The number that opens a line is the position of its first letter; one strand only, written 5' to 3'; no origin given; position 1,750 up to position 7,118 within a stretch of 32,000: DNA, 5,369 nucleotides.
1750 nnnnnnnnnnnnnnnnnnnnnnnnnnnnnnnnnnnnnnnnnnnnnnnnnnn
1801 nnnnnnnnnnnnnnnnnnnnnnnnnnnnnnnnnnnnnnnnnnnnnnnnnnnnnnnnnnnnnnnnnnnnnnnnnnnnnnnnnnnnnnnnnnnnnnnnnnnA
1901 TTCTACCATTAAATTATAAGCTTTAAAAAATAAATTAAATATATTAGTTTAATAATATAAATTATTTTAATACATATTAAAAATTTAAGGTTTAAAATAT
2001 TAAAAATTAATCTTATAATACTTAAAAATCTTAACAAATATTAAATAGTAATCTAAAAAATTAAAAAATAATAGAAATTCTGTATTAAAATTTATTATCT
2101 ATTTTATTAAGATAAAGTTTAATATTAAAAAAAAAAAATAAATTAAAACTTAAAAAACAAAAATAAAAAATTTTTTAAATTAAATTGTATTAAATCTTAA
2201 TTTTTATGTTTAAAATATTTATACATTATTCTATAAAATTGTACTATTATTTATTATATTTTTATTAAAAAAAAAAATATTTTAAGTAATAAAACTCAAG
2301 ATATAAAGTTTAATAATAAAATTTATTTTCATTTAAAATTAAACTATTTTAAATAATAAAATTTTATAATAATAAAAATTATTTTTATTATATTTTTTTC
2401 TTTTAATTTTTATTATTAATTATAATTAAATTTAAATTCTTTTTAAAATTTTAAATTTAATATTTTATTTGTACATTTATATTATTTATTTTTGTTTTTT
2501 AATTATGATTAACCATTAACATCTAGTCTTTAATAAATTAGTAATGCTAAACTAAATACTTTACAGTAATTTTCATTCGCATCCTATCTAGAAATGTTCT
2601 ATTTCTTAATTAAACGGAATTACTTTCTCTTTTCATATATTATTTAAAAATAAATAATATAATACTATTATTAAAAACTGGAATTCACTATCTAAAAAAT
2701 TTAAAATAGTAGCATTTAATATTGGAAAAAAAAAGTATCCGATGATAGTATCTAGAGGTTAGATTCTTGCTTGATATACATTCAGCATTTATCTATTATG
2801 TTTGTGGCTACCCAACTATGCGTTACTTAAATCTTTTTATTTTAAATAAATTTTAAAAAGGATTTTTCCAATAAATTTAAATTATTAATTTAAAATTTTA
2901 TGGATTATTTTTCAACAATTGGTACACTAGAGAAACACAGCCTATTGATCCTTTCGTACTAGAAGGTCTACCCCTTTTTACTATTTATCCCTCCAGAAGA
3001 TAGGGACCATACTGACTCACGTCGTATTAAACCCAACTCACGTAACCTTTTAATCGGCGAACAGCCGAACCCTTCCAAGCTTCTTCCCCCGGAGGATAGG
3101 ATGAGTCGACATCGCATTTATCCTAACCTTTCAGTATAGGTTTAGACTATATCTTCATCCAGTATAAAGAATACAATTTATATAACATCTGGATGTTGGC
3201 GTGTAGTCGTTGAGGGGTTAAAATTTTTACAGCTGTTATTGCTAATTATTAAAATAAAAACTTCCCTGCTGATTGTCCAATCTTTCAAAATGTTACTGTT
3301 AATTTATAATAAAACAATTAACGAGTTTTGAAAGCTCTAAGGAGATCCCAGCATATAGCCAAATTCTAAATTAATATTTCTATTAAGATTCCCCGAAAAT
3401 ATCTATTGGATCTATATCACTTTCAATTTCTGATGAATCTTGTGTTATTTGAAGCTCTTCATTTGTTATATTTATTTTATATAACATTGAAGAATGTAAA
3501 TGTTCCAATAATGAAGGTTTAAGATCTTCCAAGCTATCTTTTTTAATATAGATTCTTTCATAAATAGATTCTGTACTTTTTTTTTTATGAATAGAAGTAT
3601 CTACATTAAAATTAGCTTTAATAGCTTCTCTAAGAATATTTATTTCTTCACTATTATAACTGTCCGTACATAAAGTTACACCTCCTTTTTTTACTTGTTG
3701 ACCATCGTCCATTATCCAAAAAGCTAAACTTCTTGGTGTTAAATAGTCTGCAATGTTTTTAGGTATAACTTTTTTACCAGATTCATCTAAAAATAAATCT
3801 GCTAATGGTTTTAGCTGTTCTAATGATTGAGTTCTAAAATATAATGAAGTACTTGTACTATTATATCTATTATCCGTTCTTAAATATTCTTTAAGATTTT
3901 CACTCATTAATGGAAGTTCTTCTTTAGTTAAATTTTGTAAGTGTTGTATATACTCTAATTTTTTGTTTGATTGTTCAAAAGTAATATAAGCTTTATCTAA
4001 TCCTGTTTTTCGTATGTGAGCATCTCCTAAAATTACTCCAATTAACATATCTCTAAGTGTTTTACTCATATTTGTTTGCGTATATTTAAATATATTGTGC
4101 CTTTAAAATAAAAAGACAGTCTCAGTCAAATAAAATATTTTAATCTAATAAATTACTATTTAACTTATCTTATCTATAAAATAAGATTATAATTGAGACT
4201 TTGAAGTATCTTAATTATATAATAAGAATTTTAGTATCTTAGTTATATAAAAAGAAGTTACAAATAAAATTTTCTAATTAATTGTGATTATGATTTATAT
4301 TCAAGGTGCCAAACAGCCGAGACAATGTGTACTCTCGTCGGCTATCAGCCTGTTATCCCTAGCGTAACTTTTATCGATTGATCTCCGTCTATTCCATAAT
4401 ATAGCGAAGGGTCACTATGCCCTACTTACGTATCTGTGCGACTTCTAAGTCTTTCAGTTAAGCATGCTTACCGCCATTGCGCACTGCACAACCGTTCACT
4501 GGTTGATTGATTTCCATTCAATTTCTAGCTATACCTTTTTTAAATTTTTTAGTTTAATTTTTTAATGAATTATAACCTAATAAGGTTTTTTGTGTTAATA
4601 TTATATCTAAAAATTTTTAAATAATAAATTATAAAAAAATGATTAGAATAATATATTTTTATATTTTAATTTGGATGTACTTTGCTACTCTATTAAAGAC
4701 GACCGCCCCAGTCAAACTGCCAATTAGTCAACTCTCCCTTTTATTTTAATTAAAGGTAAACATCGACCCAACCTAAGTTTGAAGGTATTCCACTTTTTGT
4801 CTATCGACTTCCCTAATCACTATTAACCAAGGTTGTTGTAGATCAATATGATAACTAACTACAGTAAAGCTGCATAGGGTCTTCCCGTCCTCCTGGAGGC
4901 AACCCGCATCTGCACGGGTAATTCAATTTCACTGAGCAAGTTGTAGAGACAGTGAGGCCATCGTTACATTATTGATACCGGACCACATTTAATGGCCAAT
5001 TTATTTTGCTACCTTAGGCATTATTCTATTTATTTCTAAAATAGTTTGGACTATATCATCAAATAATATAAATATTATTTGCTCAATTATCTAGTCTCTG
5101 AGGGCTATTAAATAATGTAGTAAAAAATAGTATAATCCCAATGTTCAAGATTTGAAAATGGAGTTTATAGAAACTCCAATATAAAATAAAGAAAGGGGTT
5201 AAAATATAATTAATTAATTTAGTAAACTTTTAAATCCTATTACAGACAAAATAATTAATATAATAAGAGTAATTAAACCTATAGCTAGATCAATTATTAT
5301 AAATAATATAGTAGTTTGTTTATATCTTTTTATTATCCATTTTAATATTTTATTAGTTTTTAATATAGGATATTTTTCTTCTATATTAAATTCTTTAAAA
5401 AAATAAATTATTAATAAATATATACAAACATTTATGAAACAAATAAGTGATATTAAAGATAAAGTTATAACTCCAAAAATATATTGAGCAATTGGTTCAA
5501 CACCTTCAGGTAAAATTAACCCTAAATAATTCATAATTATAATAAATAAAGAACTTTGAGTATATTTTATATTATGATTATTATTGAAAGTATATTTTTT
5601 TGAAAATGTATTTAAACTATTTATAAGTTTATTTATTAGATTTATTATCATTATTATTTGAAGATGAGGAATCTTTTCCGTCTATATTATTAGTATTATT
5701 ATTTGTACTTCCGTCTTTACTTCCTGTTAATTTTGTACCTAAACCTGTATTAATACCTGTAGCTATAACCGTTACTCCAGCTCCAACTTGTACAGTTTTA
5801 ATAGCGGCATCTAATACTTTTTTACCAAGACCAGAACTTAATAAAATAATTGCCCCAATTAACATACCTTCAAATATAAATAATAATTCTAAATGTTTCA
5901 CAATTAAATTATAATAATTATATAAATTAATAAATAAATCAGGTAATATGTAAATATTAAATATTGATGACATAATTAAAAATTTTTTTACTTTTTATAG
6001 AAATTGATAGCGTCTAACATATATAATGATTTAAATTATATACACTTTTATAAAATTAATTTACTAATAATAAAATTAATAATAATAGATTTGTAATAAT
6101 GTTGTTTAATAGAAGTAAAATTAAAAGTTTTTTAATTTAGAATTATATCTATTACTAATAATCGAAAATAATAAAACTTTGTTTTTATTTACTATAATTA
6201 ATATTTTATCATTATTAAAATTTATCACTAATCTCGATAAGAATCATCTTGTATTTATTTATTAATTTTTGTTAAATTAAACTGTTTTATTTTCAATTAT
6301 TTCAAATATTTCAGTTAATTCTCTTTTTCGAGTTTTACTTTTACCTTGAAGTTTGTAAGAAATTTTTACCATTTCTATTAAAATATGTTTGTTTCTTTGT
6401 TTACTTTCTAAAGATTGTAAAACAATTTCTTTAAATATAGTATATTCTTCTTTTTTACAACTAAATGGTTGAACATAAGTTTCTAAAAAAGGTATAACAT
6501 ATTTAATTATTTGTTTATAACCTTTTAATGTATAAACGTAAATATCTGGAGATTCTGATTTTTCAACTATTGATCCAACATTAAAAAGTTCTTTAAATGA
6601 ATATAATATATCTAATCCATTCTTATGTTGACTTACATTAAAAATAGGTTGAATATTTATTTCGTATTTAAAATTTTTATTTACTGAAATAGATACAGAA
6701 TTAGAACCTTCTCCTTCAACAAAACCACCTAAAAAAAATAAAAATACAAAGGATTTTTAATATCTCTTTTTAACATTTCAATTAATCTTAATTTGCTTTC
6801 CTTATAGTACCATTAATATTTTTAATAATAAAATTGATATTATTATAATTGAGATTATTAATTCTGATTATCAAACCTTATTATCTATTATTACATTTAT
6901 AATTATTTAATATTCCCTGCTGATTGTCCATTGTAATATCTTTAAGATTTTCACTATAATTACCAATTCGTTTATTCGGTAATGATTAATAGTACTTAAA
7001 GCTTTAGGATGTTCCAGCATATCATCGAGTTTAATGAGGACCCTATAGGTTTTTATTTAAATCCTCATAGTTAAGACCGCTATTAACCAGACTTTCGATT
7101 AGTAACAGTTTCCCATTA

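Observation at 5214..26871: Five-member family of modular membrane-protein ORF cassettes scattered through the mtDNA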

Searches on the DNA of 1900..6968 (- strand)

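Call 18: search_rna_families(source=window, start=1900, end=6968, threshold=evalue, max_evalue=10)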
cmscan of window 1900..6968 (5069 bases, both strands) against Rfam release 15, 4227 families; matches with E-value up to 10: 8.
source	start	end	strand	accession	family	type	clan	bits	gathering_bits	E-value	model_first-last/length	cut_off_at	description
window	4271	4919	-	RF02541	LSU_rRNA_bacteria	Gene; rRNA;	CL00112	148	50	1.6e-45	2049-2651/2925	no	Bacterial large subunit ribosomal RNA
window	3009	3114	-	RF02540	LSU_rRNA_archaea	Gene; rRNA;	CL00112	91.6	50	1e-25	2596-2701/2987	no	Archaeal large subunit ribosomal RNA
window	3122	3408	-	RF00028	Intron_gpI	Intron;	-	74.8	50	3e-18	1-253/253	no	Group I catalytic intron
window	5026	5124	-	RF00028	Intron_gpI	Intron;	-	28.3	50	0.00025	1-253/253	no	Group I catalytic intron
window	5233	5272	+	RF03008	malK-II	Cis-reg;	-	21.5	52.9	3.3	1-50/50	no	malK-II RNA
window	2756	2974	-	RF02540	LSU_rRNA_archaea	Gene; rRNA;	CL00112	21.4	50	0.0025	2736-2866/2987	no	Archaeal large subunit ribosomal RNA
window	3442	3530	+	RF00451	MIR395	Gene; miRNA;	-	17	56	9.3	1-104/104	no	mir-395 microRNA precursor family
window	4981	5026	-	RF02540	LSU_rRNA_archaea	Gene; rRNA;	CL00112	12.2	50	2.2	2009-2064/2987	no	Archaeal large subunit ribosomal RNA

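Call 68: search_rna_families(sources=[L001, L004, L005, L006, L007, L008, L009, L010], threshold=gathering)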
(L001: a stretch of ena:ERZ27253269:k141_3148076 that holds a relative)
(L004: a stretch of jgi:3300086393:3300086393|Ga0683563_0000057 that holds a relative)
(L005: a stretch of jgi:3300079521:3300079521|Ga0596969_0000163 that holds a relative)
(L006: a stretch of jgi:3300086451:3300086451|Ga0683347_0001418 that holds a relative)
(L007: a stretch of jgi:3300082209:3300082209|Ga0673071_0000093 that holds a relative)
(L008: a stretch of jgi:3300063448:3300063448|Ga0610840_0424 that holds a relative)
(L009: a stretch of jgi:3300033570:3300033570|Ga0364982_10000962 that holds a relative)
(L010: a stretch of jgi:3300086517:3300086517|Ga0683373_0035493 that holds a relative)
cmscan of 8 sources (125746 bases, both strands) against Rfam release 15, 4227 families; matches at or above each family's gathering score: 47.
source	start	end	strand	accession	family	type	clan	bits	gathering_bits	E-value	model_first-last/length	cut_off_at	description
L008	1032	3096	+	RF02541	LSU_rRNA_bacteria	Gene; rRNA;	CL00112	713.9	50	1.5e-231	15-2044/2925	no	Bacterial large subunit ribosomal RNA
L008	13131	14972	+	RF00177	SSU_rRNA_bacteria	Gene; rRNA;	CL00111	524.1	50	3.2e-163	1-1533/1533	no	Bacterial small subunit ribosomal RNA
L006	18311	20135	+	RF00177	SSU_rRNA_bacteria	Gene; rRNA;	CL00111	511.1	50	4.8e-159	1-1533/1533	no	Bacterial small subunit ribosomal RNA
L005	14941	16743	+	RF00177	SSU_rRNA_bacteria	Gene; rRNA;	CL00111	460.5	50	8.5e-143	1-1533/1533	no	Bacterial small subunit ribosomal RNA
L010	2005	3202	+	RF02541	LSU_rRNA_bacteria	Gene; rRNA;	CL00112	355.2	50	9.5e-113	2046-2912/2925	no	Bacterial large subunit ribosomal RNA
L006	276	1629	+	RF02541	LSU_rRNA_bacteria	Gene; rRNA;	CL00112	226.5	50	4e-70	570-2044/2925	no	Bacterial large subunit ribosomal RNA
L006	3036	3384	+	RF02540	LSU_rRNA_archaea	Gene; rRNA;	CL00112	134.5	50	5.1e-38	1787-2143/2987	no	Archaeal large subunit ribosomal RNA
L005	17725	17795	-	RF00005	tRNA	Gene; tRNA;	CL00001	71.1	29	3.1e-13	1-71/71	no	tRNA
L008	4179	4382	+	RF00028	Intron_gpI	Intron;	-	69.2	50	3.5e-15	1-253/253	no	Group I catalytic intron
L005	14279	14350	+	RF00005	tRNA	Gene; tRNA;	CL00001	65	29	1.4e-11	1-71/71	no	tRNA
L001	4878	4949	+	RF00005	tRNA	Gene; tRNA;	CL00001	64.8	29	1.7e-11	1-71/71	no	tRNA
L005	17537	17610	+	RF00005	tRNA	Gene; tRNA;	CL00001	64.4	29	2.1e-11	1-71/71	no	tRNA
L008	12359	12431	+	RF00005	tRNA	Gene; tRNA;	CL00001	63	29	5.2e-11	1-71/71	no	tRNA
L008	8941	9012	+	RF00005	tRNA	Gene; tRNA;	CL00001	61.9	29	1e-10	1-71/71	no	tRNA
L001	3097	3169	+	RF00005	tRNA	Gene; tRNA;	CL00001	61.3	29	1.5e-10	1-71/71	no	tRNA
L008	15639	15711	+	RF00005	tRNA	Gene; tRNA;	CL00001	61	29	1.9e-10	1-71/71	no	tRNA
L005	14109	14180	+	RF00005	tRNA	Gene; tRNA;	CL00001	60.2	29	3.1e-10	1-71/71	no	tRNA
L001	1835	1905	+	RF00005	tRNA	Gene; tRNA;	CL00001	59.6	29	4.5e-10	1-71/71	no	tRNA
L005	17087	17157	+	RF00005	tRNA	Gene; tRNA;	CL00001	59.3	29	5.4e-10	1-71/71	no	tRNA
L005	2177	2234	+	RF00029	Intron_gpII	Intron;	-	58.7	40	1.2e-08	1-77/77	no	Group II catalytic intron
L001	4969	5039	+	RF00005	tRNA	Gene; tRNA;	CL00001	58.5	29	9.1e-10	1-71/71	no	tRNA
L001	5202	5272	+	RF00005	tRNA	Gene; tRNA;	CL00001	58.4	29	9.4e-10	1-71/71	no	tRNA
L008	8351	8421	+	RF00005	tRNA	Gene; tRNA;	CL00001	58.4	29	9.6e-10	1-71/71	no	tRNA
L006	11562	11634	+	RF00005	tRNA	Gene; tRNA;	CL00001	58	29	1.2e-09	1-71/71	no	tRNA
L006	16490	16563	+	RF00005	tRNA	Gene; tRNA;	CL00001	57.8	29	1.4e-09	1-71/71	no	tRNA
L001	1478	1550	+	RF00005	tRNA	Gene; tRNA;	CL00001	57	29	2.3e-09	1-71/71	no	tRNA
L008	8454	8525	+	RF00005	tRNA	Gene; tRNA;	CL00001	55.7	29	5.2e-09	1-71/71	no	tRNA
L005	14379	14451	+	RF00005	tRNA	Gene; tRNA;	CL00001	55.2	29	7.4e-09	1-71/71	no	tRNA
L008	15017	15087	+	RF00005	tRNA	Gene; tRNA;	CL00001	55.1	29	7.6e-09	1-71/71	no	tRNA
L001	2347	2418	+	RF00005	tRNA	Gene; tRNA;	CL00001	54.9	29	8.7e-09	1-71/71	no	tRNA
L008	18654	18726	+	RF00005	tRNA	Gene; tRNA;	CL00001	54.9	29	8.6e-09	1-71/71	no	tRNA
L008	11193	11266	+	RF00005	tRNA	Gene; tRNA;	CL00001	54.6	29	1.1e-08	1-71/71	no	tRNA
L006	13129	13200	+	RF00005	tRNA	Gene; tRNA;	CL00001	54.5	29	1.2e-08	1-71/71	no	tRNA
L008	3841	4132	+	RF00028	Intron_gpI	Intron;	-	51.9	50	5.4e-10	1-253/253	no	Group I catalytic intron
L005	20221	20293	-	RF00005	tRNA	Gene; tRNA;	CL00001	51.4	29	7.9e-08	1-71/71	no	tRNA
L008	3572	3718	+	RF02541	LSU_rRNA_bacteria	Gene; rRNA;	CL00112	51.2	50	4.6e-12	2308-2453/2925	no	Bacterial large subunit ribosomal RNA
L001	5635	5706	+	RF00005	tRNA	Gene; tRNA;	CL00001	50.8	29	1.2e-07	1-71/71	no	tRNA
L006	17671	17758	+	RF00005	tRNA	Gene; tRNA;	CL00001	50.8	29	1.2e-07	1-71/71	no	tRNA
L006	20326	20413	+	RF00005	tRNA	Gene; tRNA;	CL00001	50.8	29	1.2e-07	1-71/71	no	tRNA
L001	2709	2792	+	RF00005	tRNA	Gene; tRNA;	CL00001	50.1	29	1.8e-07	1-71/71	no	tRNA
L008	12714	12799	+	RF00005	tRNA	Gene; tRNA;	CL00001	49.6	29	2.6e-07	1-71/71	no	tRNA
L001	3487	3569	+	RF00005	tRNA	Gene; tRNA;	CL00001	47.9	29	7.4e-07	1-71/71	no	tRNA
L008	18458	18531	+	RF00005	tRNA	Gene; tRNA;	CL00001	44.9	29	4.9e-06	1-71/71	no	tRNA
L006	12998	13069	+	RF00005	tRNA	Gene; tRNA;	CL00001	43.5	29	1.2e-05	1-71/71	no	tRNA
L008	10645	10718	+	RF00005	tRNA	Gene; tRNA;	CL00001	43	29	1.6e-05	1-71/71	no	tRNA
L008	11581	11651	+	RF00005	tRNA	Gene; tRNA;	CL00001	42.1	29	2.9e-05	1-71/71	no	tRNA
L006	14173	14243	+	RF00005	tRNA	Gene; tRNA;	CL00001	35.1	29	0.0025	1-71/71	no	tRNA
